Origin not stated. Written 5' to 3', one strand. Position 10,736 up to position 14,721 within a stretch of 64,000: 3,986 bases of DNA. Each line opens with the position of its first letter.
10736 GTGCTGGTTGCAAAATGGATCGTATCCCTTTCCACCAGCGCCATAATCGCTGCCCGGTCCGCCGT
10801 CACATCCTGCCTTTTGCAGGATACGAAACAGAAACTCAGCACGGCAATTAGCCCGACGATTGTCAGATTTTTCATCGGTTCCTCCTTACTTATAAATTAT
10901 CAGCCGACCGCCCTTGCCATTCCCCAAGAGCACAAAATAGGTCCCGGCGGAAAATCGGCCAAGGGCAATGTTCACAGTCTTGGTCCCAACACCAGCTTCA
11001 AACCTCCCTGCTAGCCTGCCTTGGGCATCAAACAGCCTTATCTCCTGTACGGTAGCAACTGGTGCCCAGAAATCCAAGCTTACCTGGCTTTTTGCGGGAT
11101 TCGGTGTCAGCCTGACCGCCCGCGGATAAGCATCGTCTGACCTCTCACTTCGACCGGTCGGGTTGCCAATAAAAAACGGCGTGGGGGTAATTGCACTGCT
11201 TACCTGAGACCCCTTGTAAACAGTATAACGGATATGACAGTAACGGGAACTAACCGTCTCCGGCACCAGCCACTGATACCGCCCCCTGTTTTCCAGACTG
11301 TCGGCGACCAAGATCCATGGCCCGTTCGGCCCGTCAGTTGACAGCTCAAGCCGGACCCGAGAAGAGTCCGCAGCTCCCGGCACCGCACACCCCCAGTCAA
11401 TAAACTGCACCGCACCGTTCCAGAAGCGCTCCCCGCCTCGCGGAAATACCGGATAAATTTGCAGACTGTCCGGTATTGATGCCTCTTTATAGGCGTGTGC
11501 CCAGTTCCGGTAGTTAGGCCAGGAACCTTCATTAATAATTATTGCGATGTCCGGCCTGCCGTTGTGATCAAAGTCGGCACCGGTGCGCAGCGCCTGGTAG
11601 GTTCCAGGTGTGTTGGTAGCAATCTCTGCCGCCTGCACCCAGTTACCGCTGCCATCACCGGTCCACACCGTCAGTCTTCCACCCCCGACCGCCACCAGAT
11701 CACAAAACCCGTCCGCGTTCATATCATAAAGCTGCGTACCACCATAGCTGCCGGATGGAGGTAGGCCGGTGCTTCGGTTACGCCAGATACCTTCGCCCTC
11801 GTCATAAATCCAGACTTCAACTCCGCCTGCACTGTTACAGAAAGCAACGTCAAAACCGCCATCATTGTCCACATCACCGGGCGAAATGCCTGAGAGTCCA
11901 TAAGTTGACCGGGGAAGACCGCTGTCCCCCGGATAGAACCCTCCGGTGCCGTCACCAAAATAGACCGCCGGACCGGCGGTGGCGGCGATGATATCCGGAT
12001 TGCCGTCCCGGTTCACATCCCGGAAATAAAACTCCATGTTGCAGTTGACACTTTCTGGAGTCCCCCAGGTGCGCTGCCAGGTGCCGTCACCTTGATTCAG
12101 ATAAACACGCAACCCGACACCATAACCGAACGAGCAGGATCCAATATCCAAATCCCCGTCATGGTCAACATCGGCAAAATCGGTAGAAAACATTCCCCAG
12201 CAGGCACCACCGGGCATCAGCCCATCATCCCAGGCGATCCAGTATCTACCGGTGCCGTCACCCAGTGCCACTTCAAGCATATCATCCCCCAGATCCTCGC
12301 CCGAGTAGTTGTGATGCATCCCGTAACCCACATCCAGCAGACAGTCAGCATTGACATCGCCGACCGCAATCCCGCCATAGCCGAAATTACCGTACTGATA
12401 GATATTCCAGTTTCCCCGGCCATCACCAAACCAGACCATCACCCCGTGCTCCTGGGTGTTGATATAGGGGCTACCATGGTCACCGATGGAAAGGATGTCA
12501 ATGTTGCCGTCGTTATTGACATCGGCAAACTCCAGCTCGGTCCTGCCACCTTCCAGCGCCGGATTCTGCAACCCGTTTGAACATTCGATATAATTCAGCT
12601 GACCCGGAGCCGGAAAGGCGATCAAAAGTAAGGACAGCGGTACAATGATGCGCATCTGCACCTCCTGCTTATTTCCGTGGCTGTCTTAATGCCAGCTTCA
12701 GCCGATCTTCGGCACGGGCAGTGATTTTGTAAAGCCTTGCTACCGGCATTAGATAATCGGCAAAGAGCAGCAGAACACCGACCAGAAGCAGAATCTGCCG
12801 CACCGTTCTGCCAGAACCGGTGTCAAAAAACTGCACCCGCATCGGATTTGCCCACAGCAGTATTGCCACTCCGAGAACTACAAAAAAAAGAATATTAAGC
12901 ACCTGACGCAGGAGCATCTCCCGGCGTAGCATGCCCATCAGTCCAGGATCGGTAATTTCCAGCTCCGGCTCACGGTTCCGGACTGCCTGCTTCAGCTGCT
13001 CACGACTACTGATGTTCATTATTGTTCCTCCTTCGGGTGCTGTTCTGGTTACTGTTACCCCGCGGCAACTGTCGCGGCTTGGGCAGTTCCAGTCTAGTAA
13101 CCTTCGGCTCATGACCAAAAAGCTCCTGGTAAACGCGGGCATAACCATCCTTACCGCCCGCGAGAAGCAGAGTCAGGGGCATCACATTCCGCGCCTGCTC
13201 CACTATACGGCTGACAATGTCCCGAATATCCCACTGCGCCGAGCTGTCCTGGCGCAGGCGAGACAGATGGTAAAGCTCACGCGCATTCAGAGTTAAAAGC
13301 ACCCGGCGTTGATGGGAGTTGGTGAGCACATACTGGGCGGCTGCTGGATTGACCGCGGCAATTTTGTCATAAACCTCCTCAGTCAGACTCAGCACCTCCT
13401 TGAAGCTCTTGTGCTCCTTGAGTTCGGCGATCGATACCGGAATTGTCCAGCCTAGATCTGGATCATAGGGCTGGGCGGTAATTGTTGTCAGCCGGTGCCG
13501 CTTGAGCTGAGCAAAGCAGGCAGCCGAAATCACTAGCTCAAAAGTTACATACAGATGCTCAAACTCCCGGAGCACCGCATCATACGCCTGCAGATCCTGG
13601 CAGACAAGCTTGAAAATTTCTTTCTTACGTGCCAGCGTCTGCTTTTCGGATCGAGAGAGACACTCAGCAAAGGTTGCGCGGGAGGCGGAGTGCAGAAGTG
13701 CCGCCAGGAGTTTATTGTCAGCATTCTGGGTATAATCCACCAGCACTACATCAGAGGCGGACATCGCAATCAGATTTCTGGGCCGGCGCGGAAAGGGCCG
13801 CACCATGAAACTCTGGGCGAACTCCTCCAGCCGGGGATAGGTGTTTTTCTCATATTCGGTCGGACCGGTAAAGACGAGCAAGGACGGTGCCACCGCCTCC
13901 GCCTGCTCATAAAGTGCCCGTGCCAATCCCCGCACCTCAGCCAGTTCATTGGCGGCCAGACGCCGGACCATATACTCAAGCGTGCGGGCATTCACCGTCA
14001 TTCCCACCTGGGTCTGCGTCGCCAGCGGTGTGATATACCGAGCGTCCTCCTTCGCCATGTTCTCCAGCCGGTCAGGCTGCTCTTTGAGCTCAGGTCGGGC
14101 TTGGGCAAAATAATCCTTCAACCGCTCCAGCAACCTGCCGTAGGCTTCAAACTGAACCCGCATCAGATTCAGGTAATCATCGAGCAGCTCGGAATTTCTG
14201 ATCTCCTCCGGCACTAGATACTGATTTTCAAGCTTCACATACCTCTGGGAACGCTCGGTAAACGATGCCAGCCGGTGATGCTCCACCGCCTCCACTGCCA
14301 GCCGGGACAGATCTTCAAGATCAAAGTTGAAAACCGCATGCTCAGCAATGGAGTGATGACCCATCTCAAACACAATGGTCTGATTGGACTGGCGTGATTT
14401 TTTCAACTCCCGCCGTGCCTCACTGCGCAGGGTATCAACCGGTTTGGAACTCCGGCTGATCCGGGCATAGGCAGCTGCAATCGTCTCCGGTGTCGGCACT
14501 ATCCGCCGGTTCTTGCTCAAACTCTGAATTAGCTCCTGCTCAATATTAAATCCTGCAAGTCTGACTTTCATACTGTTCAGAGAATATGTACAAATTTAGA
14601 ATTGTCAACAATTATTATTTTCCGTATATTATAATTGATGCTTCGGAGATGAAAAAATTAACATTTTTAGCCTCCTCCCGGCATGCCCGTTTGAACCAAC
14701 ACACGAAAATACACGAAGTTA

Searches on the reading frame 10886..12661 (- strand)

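Call 9: search_protein_families(library=pfam, proteins=[window:10886-12661:-], max_evalue=0.0001)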
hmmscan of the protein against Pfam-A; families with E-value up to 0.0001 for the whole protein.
window:10886-12661:- (591 aa): 2 families
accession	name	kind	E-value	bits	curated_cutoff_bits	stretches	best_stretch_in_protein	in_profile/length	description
PF13517.12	FG-GAP_3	-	3.4e-29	101.7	26.9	4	313-373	1-60/61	FG-GAP-like repeat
PF18962.6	Por_Secre_tail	-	2.7e-06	28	27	1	520-583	3-66/75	Secretion system C-terminal sorting domain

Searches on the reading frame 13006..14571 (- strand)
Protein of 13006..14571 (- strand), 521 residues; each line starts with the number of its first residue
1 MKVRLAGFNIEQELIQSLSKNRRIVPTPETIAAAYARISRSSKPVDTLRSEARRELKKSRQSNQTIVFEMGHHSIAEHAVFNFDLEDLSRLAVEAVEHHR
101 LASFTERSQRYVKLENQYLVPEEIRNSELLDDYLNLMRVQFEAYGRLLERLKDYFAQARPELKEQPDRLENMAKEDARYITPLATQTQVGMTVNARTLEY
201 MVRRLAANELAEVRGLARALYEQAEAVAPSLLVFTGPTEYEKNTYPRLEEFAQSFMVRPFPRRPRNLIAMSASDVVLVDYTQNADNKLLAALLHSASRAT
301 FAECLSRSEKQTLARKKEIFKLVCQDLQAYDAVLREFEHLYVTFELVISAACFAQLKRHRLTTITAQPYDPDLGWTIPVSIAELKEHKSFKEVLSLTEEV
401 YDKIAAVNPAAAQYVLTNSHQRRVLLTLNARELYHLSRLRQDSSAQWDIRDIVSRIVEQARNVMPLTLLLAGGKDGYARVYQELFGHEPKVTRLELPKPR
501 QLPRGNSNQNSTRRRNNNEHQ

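Call 9: search_protein_families(library=pfam, proteins=[window:13006-14571:-], max_evalue=0.0001)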
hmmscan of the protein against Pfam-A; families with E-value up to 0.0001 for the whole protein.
window:13006-14571:- (521 aa): 1 family
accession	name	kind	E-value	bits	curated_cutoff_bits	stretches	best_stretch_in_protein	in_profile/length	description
PF02511.20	Thy1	-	3.4e-64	216.6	24.8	2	26-230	7-191/191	Thymidylate synthase complementing protein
